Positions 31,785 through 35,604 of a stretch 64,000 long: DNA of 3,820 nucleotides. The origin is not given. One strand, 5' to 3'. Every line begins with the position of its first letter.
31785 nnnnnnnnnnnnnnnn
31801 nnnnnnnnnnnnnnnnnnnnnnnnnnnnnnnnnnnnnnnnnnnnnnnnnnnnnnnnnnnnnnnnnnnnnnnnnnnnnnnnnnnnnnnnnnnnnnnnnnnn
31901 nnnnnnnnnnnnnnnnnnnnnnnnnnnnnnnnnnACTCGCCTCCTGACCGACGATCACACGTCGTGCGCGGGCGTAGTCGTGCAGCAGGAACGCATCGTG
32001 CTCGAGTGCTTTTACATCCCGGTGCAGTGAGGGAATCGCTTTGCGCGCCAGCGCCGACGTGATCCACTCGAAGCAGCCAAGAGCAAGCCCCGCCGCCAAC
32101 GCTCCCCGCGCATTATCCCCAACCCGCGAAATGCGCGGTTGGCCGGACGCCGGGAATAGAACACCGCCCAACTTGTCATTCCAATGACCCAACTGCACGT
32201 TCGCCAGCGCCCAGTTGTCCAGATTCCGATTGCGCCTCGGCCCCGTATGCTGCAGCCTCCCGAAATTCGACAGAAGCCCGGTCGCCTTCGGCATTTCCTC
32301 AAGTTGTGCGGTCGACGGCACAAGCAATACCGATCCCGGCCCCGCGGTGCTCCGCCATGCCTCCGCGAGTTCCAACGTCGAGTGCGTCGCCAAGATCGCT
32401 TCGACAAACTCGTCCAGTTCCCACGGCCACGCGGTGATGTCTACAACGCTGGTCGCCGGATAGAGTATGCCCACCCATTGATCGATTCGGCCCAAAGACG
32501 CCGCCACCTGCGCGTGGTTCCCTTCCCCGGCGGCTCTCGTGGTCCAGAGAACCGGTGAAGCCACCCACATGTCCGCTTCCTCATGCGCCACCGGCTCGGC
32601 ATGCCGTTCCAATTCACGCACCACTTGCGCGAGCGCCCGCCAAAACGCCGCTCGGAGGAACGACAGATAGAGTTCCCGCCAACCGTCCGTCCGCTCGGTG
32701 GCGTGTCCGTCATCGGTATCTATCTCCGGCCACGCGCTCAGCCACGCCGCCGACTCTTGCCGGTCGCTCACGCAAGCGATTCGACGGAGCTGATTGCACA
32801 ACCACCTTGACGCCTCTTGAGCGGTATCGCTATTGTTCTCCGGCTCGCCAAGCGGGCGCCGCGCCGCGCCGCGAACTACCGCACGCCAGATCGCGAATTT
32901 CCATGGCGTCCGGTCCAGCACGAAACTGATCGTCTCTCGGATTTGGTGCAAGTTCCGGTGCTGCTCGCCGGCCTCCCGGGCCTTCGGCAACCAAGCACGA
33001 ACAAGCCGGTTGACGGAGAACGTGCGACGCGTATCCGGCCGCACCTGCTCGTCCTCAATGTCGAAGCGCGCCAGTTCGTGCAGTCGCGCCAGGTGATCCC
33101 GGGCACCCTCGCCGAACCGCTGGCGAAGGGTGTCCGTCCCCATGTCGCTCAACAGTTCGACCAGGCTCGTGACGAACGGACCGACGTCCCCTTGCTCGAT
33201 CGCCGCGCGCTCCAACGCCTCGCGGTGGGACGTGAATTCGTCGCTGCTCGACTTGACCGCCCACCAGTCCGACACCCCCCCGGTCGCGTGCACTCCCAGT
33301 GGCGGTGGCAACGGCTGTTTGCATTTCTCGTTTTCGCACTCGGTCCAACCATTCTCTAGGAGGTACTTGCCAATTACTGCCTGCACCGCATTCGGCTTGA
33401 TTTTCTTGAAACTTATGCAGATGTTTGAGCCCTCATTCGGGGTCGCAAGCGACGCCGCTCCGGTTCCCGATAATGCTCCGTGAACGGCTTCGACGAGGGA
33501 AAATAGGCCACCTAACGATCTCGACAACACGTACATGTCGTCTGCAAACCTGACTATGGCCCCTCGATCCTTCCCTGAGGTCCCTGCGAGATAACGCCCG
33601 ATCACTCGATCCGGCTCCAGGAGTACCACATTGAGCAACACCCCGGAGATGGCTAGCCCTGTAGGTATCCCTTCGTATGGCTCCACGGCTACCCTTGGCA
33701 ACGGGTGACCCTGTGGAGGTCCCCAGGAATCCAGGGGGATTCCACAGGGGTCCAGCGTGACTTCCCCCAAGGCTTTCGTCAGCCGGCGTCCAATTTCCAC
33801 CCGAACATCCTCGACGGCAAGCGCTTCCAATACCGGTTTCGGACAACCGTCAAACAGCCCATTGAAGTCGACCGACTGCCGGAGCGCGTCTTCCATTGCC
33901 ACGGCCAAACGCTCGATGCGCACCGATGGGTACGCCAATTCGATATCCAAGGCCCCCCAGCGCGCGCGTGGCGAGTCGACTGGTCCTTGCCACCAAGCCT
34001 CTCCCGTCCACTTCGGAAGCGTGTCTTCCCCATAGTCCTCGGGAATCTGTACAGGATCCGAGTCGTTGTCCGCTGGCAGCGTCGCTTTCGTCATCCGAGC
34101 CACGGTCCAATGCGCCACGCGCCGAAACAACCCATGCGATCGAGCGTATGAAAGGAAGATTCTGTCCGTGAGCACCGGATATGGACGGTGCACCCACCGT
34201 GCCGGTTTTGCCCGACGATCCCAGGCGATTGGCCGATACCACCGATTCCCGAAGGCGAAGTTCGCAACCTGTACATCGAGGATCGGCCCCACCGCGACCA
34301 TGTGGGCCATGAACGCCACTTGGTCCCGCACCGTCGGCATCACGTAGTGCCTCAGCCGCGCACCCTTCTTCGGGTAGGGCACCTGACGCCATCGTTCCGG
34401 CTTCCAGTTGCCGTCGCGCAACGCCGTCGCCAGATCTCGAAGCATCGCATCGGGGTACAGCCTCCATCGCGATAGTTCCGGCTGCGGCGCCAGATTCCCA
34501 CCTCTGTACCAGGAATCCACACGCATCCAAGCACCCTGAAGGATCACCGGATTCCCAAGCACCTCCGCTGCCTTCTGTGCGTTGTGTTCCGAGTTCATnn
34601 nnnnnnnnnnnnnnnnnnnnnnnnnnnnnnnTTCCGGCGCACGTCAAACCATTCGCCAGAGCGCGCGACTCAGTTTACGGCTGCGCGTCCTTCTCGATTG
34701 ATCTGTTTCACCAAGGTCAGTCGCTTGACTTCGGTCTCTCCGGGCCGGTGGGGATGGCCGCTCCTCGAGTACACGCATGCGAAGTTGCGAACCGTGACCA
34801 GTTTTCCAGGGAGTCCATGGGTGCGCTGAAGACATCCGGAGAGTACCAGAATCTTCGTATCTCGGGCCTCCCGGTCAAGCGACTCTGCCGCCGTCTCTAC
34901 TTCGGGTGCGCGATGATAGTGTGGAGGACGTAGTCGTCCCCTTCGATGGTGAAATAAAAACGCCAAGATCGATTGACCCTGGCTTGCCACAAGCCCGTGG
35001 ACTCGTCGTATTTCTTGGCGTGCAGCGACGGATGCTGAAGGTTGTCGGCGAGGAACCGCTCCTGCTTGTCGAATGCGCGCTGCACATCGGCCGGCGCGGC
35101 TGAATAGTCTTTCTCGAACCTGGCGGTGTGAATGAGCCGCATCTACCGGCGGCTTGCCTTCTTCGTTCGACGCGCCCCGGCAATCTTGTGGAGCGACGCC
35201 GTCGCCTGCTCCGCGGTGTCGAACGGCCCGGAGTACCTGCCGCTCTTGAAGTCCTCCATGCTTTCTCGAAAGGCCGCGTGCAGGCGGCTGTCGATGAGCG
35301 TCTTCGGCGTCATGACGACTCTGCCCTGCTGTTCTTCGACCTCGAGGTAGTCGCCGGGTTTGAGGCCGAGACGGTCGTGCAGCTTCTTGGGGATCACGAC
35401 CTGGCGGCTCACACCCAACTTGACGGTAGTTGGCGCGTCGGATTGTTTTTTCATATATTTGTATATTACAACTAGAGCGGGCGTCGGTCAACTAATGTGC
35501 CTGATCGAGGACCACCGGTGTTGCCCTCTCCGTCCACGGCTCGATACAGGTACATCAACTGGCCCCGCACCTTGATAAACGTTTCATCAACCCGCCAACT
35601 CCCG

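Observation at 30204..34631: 1475-aa reverse transcriptase fused to a nitrilase domain (DRT1/UG-like defense RT) with ~750 aa of unassigned sequence between the two domains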

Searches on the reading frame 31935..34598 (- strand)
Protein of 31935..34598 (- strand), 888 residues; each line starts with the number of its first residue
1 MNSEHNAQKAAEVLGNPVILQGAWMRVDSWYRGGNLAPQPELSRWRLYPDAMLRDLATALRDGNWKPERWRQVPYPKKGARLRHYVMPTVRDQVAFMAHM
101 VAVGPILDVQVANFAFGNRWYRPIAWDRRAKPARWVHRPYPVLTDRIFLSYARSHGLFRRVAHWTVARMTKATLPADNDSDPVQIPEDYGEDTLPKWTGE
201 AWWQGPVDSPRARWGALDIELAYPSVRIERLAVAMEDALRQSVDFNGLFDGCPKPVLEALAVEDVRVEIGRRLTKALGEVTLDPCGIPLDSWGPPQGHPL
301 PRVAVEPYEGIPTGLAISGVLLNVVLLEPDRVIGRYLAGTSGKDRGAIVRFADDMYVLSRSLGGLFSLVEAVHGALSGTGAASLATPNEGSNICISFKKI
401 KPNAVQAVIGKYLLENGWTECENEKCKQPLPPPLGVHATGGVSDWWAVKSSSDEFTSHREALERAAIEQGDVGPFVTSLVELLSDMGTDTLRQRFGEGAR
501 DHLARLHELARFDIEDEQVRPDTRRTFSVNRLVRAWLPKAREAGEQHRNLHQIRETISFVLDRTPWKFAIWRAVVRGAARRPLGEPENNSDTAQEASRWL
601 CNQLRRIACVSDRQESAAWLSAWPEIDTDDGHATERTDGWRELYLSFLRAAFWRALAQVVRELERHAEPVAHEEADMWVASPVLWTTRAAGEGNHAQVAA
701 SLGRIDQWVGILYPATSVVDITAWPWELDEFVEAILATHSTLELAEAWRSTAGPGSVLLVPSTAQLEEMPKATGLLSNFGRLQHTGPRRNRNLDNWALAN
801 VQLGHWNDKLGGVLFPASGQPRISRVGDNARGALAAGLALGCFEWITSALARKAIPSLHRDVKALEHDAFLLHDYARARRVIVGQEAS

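Call 59: predict_structure(alignment_id=A6)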
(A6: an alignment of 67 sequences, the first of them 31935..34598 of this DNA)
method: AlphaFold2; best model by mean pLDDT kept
length: 888 residues; sequences in the alignment: 67
mean_pLDDT: 88.5   pTM: 0.92
mean pLDDT of the five models: 88.5, 88.2, 86.8, 86.6, 86.4
residues with pLDDT >= 90: 563; 70-90: 257; 50-70: 60; < 50: 8
segments of 3 or more residues with pLDDT < 50: 152-154
pLDDT, mean of each block of 10 residues (from residue 1): 85 97 97 87 97 97 95 90 91 98 97 92 91 91 87 68 94 68 81 92 83 94 78 97 94 96 98 96 87 76 76 92 94 95 94 94 95 85 78 87 95 92 88 70 92 91 94 86 77 82 92 78 91 87 86 96 92 96 73 93 93 72 76 74 93 96 87 58 84 89 95 76 91 97 96 93 95 93 87 96 95 90 91 96 93 81 79 92 79
secondary structure, 60 per line:
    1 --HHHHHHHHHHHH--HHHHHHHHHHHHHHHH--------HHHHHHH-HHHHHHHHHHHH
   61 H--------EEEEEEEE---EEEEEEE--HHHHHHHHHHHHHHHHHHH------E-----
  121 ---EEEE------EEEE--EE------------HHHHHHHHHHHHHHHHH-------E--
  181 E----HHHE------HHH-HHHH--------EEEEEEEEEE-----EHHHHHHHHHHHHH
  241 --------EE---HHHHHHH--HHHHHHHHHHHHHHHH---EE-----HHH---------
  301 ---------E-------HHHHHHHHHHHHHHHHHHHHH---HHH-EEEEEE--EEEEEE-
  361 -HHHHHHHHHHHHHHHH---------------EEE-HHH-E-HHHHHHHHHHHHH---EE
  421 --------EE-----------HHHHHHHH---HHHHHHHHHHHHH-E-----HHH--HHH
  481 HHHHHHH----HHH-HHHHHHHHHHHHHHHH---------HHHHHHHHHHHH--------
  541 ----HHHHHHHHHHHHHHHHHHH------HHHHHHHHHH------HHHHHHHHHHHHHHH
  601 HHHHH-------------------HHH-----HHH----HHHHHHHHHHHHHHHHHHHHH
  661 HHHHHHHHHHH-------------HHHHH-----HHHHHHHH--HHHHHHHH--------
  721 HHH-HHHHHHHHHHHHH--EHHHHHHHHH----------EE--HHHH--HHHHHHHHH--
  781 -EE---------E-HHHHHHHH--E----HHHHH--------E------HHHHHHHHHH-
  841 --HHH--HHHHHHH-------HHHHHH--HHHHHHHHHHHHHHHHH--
elements in order (helices of 4 or more, strands of 3 or more residues): H3-14 H17-32 H41-47 H49-61 E70-77 E81-87 H90-108 E124-127 E134-137 H154-170 H200-203 E212-221 H228-240 H254-260 H263-278 H318-338 E346-351 E354-359 H362-377 E393-395 H403-415 H442-449 H453-465 H478-487 H496-511 H521-532 H545-563 H570-579 H586-605 H640-671 H685-689 H695-702 H705-712 H725-737 H741-749 H764-767 H770-778 H795-802 H810-814 H830-839 H848-854 H862-867 H870-886

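Call 62: fold_search(model_id=the predicted structure, library=pdb)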
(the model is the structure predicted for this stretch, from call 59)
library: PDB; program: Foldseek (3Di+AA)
matches with E <= 10: 605; with E <= 0.001: 43
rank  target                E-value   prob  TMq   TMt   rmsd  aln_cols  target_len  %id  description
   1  7k9y_A                2.3e-06  1.00  0.28  0.54  15.8       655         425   14  GsI-IIC RT Template-Switching Complex (twinned) (released 2021-08-18)
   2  6ar1_A                4.1e-06  1.00  0.28  0.55  16.1       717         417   12  Structure of a Thermostable Group II Intron Reverse Transcriptase with Template-Primer and Its Functional and Evolutio (released 2017-11-29)
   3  6ar1_D                6.0e-06  1.00  0.28  0.55  16.0       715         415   12  Structure of a Thermostable Group II Intron Reverse Transcriptase with Template-Primer and Its Functional and Evolutio (released 2017-11-29)
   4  6ar3_D                7.1e-06  1.00  0.27  0.53  15.3       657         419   13  Structure of a Thermostable Group II Intron Reverse Transcriptase with Template-Primer and Its Functional and Evolutio (released 2017-11-29)
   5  6ar3_A                7.7e-06  1.00  0.27  0.54  15.9       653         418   12  Structure of a Thermostable Group II Intron Reverse Transcriptase with Template-Primer and Its Functional and Evolutio (released 2017-11-29)
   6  5hhl_G                1.5e-05  1.00  0.24  0.65  10.9       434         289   14  Reverse transcriptase domain of group II intron maturase from Eubacterium rectale in P21 space group (released 2016-05-04)
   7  9d4s_A                2.2e-05  1.00  0.27  0.54  14.2       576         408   11  Structure of G2L4 RT in complex with 15 nucleotide snapback substrate (released 2025-07-30)
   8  8ubd_A                3.0e-05  1.00  0.24  0.60  13.6       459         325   14  Diversity-generating retroelement (DGR) ribonucleoprotein reverse transcriptase - Pre-active State 2 (released 2024-10-23)
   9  5hhl_D                4.4e-05  1.00  0.24  0.65  10.6       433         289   15  Reverse transcriptase domain of group II intron maturase from Eubacterium rectale in P21 space group (released 2016-05-04)
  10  5hhl_A                5.4e-05  1.00  0.23  0.62  11.2       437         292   16  Reverse transcriptase domain of group II intron maturase from Eubacterium rectale in P21 space group (released 2016-05-04)
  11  9dou_A                6.9e-05  1.00  0.24  0.23  25.4      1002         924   12  Taeniopygia guttata R2 retrotransposon (R2Tg) initiating target-primed reverse transcription (released 2025-05-21)
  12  5irg_B                8.2e-05  1.00  0.24  0.66  11.0       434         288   16  Reverse transcriptase domain of group II intron maturase from Roseburia intestinalis in P212121 space group (released 2016-05-04)
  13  8ub7_A                8.6e-05  1.00  0.24  0.60  13.7       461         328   15  Diversity-generating retroelement (DGR) ribonucleoprotein reverse transcriptase - Active state (N-occupied) (released 2024-10-23)
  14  5hhl_B                1.2e-04  1.00  0.24  0.67  10.3       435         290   14  Reverse transcriptase domain of group II intron maturase from Eubacterium rectale in P21 space group (released 2016-05-04)
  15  5hhl_F                1.2e-04  1.00  0.23  0.64  10.1       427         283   15  Reverse transcriptase domain of group II intron maturase from Eubacterium rectale in P21 space group (released 2016-05-04)
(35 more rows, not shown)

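Call 81: search_protein_representatives(alignment_id=A5)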
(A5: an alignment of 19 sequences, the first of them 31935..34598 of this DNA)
Query: 19 sequences, 882 profile positions. Proteins with E-value up to 0.001 (for the whole library): 988; up to 1e-10: 384; up to 1e-30: 153. The best 150 are listed.
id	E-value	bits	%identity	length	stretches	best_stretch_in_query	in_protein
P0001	0.0e+00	1380.4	-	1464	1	1-880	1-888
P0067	0.0e+00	1293.5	-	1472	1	4-878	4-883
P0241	0.0e+00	1191.8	-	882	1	8-880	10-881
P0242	0.0e+00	1160.1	-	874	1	12-878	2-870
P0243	0.0e+00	1154.0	-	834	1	9-821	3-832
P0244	0.0e+00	1102.3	-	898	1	9-878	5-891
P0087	0.0e+00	1102.0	-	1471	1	11-878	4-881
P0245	0.0e+00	1090.5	-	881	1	10-878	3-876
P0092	0.0e+00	1047.0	-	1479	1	25-879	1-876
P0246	7.8e-295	996.8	-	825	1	45-878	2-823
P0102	2.0e-294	995.5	-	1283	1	36-878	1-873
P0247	1.0e-293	993.2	-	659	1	1-626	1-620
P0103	2.3e-283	958.9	-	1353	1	10-878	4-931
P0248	9.6e-257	870.8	-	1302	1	169-880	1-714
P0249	2.1e-231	786.9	-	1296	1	169-878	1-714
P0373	7.4e-34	133.3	-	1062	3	12-244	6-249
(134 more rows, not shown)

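Call 83: search_protein_families(library=padloc, alignment_id=A7, max_evalue=0.00001)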
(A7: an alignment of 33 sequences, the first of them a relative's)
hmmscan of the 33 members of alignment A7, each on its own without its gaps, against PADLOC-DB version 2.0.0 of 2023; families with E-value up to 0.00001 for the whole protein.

A. member 1, P0373 (1062 aa): 23 families
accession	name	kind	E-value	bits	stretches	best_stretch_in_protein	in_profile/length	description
PDLC03782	RT_UG6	-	1.1e-235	783.2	1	110-1046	2-915/925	DRT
PDLC01136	RT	-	3.6e-21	73.8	1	6-124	3-113/263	RT (reverse transcriptase)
PDLC03745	Drt1a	-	1.5e-17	60.8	1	213-466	193-432/1176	DRT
PDLC03759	RT_UG21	-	5.7e-16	56.3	1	9-364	2-264/503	DRT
PDLC03756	RT_UG19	-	2.8e-15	54.4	2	6-111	4-102/562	DRT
PDLC03754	RT_UG17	-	5.1e-13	46.6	1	218-366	128-256/429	DRT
PDLC03773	RT_UG34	-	3.8e-12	43.9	1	216-364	148-284/512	DRT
PDLC03775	RT_UG36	-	3.3e-11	40.8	1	223-387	148-286/557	DRT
PDLC03780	RT_UG5-nitrilase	-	6.8e-11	39.3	1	219-380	188-333/907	DRT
PDLC03761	RT_UG23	-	2.4e-09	34.3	0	284-373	185-268/489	DRT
PDLC02938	RT_I-B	-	2.9e-08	31.3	1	215-364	89-217/332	-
PDLC03783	Drt8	-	4.9e-08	30.8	1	289-449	187-315/493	DRT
PDLC03768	Drt3a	-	6e-08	30.5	1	223-376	140-253/411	DRT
PDLC03757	Drt2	-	1.8e-07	28.6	1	286-381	286-370/502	DRT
PDLC03764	RT_UG26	-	2.1e-07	28.1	1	212-367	122-259/398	DRT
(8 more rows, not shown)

B. families by the number of members that match (of 33 scanned): 54 families (the first 25 are shown)
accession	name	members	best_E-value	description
PDLC03782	RT_UG6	33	2.3e-243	DRT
PDLC03745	Drt1a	32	7e-29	DRT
PDLC01136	RT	32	1.6e-22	RT (reverse transcriptase)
PDLC03780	RT_UG5-nitrilase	30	2.1e-33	DRT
PDLC01607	RT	27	1.2e-10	"CAS-I,CAS-II,CAS-III,CAS-IV,CAS-V,CAS-VI; acquisition_associated"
PDLC03754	RT_UG17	26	1.4e-18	DRT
PDLC03759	RT_UG21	26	4.9e-16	DRT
PDLC03804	RTasNitrilase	25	3.1e-38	DRT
PDLC03756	RT_UG19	24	2.8e-15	DRT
PDLC03778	RT_UG39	21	1.1e-13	DRT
PDLC03768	Drt3a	21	7.3e-12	DRT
PDLC03757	Drt2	20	2.2e-13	DRT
PDLC02171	Drt1a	20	7.5e-11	-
PDLC03761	RT_UG23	19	1.2e-12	DRT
PDLC02063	Cas1_IIIb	19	1.2e-12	-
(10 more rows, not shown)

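Call 94: search_protein_families(library=pfam, proteins=[P0373], max_evalue=0.5)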
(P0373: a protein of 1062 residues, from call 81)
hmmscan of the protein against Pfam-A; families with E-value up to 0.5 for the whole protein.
P0373 (1062 aa): 2 families
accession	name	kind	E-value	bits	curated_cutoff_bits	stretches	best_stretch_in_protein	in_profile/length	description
PF00078.32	RVT_1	-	2.3e-06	27.9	29.6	1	218-365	68-190/205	Reverse transcriptase (RNA-dependent DNA polymerase)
PF17373.7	DUF5395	-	0.0094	16.9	25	1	302-348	25-70/81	Family of unknown function (DUF5395)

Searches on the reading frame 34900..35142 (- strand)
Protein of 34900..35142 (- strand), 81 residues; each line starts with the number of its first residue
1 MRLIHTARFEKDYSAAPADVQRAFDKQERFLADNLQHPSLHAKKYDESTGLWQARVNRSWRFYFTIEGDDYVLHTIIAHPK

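Call 94: search_protein_families(library=pfam, proteins=[window:34900-35142:-], max_evalue=0.5)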
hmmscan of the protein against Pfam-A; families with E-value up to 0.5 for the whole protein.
window:34900-35142:- (81 aa): 1 family
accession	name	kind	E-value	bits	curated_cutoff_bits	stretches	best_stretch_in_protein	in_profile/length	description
PF24732.2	ParE_like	-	0.018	15.5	24.4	1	32-79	15-62/67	ParE-like toxin domain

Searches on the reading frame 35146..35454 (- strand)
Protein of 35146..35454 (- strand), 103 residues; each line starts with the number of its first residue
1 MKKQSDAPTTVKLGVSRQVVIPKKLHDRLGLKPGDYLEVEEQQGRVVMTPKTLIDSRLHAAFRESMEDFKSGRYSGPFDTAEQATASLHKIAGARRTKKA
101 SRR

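Call 94: search_protein_families(library=pfam, proteins=[window:35146-35454:-], max_evalue=0.5)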
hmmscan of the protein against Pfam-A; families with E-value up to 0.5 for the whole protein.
window:35146-35454:- (103 aa): 3 families
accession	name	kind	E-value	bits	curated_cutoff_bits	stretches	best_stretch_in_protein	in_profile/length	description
PF04014.23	MazE_antitoxin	-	8.7e-09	35.6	24.7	1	11-51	2-43/48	Antidote-toxin recognition MazE, bacterial antitoxin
PF01176.25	eIF-1a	-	0.12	12.5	30.2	1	12-41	19-51/64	Translation initiation factor 1A / IF-1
PF02359.24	CDC48_N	-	0.16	12.6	35.1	1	18-45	16-42/85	Cell division protein 48 (CDC48), N-terminal domain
